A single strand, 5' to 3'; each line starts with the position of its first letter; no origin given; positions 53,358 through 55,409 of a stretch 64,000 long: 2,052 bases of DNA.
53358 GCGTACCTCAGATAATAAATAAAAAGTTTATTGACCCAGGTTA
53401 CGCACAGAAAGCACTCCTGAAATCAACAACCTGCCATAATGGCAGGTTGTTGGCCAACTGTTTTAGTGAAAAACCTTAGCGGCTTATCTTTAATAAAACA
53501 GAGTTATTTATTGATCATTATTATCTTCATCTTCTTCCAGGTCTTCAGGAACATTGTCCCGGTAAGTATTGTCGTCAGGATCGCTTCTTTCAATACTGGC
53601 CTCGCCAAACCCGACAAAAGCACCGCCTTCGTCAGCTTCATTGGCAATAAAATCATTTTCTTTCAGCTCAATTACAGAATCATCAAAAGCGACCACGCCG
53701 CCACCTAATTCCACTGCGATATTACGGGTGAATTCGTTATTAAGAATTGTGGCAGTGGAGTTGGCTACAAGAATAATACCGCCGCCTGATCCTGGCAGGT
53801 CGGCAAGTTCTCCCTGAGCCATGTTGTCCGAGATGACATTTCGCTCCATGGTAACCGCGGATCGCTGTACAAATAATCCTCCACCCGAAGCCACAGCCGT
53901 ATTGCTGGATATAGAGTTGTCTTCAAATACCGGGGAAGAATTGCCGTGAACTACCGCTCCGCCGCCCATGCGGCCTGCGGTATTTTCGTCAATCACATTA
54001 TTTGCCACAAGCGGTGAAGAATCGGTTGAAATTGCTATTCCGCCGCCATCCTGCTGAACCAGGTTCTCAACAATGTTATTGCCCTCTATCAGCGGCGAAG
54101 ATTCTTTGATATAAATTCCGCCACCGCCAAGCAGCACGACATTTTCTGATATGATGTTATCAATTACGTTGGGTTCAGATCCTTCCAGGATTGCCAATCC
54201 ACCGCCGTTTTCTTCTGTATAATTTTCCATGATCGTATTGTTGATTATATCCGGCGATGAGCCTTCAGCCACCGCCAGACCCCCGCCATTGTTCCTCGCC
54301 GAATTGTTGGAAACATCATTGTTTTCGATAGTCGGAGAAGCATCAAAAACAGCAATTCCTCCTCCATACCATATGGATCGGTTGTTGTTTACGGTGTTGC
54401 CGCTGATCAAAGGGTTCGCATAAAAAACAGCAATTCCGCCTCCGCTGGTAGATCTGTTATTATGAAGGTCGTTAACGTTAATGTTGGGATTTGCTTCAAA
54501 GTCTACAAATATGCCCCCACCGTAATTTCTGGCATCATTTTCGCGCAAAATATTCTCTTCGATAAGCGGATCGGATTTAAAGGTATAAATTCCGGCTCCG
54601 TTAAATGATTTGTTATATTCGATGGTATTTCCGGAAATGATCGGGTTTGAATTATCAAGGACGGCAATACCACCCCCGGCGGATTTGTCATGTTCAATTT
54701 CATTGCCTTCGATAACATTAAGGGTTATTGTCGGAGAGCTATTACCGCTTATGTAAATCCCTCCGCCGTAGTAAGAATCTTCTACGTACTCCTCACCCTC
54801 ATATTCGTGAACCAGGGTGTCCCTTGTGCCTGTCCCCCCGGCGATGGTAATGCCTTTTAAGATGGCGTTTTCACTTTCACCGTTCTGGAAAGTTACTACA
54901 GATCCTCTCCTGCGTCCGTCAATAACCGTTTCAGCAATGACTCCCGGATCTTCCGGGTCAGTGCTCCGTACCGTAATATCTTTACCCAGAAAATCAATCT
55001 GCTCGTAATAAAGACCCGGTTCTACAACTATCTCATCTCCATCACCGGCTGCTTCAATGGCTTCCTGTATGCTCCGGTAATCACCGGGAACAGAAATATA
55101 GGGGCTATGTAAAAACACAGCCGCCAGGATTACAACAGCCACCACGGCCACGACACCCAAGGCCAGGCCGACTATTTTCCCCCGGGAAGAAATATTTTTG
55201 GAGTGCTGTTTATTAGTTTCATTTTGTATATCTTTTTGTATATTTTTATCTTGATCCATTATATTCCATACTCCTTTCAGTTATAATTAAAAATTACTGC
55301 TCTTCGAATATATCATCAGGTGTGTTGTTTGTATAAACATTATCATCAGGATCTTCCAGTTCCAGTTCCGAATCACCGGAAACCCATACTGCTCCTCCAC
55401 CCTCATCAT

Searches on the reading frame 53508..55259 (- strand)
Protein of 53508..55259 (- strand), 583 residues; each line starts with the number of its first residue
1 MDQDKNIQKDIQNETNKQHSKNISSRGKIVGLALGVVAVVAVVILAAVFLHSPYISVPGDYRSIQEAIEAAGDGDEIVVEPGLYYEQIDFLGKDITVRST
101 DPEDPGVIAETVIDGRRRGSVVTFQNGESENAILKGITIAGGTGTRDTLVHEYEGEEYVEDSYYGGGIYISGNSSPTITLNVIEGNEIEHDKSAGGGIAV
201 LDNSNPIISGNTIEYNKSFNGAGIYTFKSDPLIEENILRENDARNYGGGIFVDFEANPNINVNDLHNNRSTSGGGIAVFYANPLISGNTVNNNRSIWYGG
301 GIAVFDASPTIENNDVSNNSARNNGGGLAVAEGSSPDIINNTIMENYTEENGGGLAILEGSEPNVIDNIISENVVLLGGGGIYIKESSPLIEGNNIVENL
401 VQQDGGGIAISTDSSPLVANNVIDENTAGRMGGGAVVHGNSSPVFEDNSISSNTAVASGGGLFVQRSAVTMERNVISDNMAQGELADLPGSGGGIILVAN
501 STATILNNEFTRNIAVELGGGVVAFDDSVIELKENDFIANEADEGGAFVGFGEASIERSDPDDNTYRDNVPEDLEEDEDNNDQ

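Call 28: find_encoding_contigs(protein=window:53508-55259:-, flank=10000, max_places=1)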
Protein window:53508-55259:- (583 aa): 2 contigs read that carry it; 1 place shown.
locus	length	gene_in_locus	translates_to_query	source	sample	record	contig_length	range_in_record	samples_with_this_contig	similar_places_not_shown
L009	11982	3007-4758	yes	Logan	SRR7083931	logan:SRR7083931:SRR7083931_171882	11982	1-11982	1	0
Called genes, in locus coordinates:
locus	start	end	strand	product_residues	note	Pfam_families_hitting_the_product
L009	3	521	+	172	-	?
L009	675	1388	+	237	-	-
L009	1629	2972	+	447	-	PF05048:NosD, PF13229:Beta_helix, PF05048:NosD, PF13229:Beta_helix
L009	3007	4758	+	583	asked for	-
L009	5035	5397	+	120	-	PF01022:HTH_5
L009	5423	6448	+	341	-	PF03773:ArsP_1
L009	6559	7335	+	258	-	PF01790:LGT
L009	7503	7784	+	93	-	PF04248:NTP_transf_9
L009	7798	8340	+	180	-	PF01641:SelR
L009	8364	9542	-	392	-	PF07690:MFS_1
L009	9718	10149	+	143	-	PF01325:Fe_dep_repress, PF12802:MarR_2 (weak), PF13412:HTH_24 (weak), PF14947:HTH_45 (faint), PF01022:HTH_5 (weak), PF09339:HTH_IclR (weak), PF02742:Fe_dep_repr_C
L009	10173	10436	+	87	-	PF04023:FeoA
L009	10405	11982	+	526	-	?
